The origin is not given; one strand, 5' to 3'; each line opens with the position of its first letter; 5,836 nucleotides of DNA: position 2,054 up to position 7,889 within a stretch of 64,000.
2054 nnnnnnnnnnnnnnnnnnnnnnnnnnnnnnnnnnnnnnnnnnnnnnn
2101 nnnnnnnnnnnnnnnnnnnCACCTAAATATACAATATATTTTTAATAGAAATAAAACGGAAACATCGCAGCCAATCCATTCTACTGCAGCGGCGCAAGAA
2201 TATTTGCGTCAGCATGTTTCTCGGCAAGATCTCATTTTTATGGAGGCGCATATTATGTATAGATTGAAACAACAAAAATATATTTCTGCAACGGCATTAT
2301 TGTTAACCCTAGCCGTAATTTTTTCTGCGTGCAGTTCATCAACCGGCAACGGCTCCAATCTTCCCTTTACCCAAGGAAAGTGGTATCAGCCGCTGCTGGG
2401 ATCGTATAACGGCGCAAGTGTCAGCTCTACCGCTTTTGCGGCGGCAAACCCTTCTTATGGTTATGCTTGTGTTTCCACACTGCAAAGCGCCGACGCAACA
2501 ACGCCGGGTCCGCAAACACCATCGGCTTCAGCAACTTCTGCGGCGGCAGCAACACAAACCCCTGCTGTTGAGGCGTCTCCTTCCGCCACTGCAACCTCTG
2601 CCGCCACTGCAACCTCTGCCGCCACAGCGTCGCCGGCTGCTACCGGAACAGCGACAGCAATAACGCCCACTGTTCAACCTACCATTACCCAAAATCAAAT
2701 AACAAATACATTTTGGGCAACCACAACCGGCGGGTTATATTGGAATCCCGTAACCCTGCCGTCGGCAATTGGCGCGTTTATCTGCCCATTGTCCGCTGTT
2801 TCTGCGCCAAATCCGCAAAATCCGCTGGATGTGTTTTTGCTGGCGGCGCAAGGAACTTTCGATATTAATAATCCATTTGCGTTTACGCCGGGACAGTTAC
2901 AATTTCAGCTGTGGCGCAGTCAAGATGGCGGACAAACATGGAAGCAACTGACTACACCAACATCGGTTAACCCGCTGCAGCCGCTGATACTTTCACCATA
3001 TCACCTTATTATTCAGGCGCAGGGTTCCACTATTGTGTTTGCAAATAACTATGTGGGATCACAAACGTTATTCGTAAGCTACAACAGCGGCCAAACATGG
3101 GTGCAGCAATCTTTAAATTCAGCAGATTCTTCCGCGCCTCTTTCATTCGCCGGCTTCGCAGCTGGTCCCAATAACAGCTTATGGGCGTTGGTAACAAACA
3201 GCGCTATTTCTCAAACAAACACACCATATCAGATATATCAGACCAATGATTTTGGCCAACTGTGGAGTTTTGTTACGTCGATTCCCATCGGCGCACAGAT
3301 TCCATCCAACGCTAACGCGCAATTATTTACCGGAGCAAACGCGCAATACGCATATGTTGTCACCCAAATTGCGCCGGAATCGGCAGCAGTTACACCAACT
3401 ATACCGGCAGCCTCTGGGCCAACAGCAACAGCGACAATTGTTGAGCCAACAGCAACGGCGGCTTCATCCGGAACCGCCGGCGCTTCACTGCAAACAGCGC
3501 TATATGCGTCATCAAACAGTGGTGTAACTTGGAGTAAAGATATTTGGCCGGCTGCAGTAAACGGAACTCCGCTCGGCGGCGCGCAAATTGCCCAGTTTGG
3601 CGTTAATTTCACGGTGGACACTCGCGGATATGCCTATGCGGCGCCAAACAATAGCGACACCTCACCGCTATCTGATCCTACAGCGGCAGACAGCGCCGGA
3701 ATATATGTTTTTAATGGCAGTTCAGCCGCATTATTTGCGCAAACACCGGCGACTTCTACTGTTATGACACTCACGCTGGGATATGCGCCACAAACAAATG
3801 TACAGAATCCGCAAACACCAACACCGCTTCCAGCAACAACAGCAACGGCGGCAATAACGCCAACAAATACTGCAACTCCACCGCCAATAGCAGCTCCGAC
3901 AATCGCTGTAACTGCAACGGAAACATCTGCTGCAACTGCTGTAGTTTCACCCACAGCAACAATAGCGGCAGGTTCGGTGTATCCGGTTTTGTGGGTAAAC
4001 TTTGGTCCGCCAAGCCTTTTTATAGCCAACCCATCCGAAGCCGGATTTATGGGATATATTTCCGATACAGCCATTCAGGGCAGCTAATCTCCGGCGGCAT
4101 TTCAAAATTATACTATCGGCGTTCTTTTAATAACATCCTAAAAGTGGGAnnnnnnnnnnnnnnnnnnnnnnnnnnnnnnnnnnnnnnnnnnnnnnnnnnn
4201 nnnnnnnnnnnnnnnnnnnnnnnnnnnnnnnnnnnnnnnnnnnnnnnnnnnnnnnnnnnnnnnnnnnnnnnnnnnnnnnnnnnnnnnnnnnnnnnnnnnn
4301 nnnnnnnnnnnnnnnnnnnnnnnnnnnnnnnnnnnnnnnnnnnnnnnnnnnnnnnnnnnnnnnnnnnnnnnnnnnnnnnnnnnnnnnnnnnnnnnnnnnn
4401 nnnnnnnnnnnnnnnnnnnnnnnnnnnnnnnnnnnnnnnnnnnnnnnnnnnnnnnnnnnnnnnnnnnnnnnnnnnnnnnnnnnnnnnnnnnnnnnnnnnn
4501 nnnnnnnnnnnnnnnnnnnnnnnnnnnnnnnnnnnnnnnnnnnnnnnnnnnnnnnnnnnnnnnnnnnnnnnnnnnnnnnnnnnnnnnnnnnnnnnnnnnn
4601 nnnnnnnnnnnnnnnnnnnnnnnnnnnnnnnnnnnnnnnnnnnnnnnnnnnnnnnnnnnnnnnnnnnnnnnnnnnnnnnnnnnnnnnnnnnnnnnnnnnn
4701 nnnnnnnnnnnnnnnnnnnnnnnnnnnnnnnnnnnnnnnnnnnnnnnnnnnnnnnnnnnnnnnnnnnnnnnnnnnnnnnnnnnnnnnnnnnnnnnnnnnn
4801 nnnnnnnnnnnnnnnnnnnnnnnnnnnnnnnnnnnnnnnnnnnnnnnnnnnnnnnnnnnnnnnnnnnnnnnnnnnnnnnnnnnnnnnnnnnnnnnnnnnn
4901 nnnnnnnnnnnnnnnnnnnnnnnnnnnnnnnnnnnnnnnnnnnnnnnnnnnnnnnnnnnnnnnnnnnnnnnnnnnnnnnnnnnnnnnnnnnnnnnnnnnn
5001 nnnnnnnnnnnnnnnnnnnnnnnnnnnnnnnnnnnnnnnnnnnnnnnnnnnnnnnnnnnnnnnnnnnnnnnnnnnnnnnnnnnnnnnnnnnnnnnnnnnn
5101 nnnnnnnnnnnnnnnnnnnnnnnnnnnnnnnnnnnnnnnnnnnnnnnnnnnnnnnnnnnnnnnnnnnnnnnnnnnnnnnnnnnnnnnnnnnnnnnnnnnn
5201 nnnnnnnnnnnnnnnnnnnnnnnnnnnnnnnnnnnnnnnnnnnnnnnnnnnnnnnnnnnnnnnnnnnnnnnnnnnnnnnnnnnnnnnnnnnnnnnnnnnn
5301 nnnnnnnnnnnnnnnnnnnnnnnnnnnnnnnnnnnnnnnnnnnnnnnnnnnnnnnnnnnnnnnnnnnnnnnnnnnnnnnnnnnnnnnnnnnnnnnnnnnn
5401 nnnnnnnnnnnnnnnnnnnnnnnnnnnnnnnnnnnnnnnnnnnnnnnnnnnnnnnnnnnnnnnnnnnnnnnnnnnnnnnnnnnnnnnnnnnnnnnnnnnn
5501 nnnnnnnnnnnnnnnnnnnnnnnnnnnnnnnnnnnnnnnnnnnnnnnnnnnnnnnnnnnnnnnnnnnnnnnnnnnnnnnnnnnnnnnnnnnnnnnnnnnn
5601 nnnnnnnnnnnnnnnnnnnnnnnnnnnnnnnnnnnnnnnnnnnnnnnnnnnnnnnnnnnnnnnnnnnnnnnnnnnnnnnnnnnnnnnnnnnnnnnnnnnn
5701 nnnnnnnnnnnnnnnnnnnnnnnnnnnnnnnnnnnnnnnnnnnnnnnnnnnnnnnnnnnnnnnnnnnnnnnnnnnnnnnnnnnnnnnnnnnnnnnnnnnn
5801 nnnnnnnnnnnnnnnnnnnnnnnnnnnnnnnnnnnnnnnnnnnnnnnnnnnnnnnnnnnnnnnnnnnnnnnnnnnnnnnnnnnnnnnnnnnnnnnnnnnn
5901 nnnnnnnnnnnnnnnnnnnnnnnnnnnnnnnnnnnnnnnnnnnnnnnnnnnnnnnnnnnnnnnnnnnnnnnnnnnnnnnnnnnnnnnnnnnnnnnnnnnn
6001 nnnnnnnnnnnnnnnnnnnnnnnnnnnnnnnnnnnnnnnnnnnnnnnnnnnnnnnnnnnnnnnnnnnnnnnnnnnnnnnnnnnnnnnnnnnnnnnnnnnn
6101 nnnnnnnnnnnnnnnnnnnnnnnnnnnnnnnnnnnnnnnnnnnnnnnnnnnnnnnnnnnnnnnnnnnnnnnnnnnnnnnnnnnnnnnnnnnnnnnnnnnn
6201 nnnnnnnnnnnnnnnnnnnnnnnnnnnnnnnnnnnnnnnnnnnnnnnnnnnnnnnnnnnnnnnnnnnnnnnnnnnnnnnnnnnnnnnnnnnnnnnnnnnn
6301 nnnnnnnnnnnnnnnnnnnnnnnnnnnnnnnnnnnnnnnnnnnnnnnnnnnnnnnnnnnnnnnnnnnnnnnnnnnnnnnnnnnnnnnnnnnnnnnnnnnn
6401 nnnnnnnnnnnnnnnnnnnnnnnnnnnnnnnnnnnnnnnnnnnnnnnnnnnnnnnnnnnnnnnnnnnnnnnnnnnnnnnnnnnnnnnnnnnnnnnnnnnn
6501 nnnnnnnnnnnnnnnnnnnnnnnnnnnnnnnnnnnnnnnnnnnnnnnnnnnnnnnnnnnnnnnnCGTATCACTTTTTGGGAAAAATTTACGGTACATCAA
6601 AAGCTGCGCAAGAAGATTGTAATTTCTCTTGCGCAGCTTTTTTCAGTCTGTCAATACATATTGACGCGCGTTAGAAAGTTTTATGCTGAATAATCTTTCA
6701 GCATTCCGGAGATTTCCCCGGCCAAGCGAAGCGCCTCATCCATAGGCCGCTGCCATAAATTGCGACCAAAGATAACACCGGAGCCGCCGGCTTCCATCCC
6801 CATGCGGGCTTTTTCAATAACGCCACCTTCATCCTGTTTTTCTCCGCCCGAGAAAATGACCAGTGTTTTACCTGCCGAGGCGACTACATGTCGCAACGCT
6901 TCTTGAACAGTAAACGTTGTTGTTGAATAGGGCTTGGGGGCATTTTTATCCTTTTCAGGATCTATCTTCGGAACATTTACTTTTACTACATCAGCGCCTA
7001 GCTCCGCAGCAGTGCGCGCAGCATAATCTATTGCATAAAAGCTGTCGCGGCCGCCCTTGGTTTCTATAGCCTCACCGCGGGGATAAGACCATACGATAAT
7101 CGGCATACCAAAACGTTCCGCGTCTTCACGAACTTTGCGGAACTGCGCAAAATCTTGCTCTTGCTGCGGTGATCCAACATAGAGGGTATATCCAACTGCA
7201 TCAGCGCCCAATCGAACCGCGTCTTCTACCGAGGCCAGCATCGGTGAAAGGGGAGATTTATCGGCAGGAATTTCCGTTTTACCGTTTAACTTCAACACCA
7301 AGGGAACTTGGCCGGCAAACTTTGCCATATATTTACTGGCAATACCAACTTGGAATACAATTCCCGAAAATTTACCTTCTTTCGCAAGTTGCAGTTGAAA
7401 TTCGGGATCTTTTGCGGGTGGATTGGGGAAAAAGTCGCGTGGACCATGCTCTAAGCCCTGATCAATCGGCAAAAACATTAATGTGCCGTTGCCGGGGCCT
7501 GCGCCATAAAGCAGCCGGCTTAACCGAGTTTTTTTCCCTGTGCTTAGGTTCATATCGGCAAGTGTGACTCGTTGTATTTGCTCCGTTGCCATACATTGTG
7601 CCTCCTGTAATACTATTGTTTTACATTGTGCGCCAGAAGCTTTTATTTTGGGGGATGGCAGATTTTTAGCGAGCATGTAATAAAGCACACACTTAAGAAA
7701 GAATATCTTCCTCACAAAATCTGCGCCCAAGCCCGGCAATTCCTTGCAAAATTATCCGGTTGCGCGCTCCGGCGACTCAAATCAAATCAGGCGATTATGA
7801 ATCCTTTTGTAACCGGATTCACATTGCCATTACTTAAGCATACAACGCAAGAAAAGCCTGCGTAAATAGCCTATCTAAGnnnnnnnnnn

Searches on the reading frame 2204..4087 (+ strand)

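Call 10: search_protein_families(library=pfam, proteins=[window:2204-4087:+], max_evalue=0.001)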
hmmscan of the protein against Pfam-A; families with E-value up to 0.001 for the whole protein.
window:2204-4087:+ (627 aa): 1 family
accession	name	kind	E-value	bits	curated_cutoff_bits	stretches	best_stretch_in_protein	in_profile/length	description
PF15902.12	Sortilin-Vps10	-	2.7e-09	36.8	33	1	235-357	2-112/446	Sortilin, neurotensin receptor 3,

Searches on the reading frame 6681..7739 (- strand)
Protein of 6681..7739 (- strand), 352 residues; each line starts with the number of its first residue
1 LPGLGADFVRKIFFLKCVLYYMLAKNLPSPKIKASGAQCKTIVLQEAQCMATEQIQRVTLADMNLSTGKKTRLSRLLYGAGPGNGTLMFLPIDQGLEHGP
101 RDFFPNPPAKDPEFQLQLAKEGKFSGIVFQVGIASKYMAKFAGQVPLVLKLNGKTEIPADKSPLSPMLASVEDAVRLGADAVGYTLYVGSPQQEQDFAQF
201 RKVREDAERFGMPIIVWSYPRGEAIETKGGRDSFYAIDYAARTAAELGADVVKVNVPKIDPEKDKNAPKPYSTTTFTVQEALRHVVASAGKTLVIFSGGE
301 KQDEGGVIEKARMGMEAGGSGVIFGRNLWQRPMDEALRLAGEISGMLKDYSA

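Call 10: search_protein_families(library=pfam, proteins=[window:6681-7739:-], max_evalue=0.001)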
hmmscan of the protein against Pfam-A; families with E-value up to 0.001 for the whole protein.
window:6681-7739:- (352 aa): 1 family
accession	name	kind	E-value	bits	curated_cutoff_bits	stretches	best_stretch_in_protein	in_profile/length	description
PF01791.15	DeoC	-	2.3e-38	132.6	23.8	1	88-331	2-229/229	DeoC/LacD family aldolase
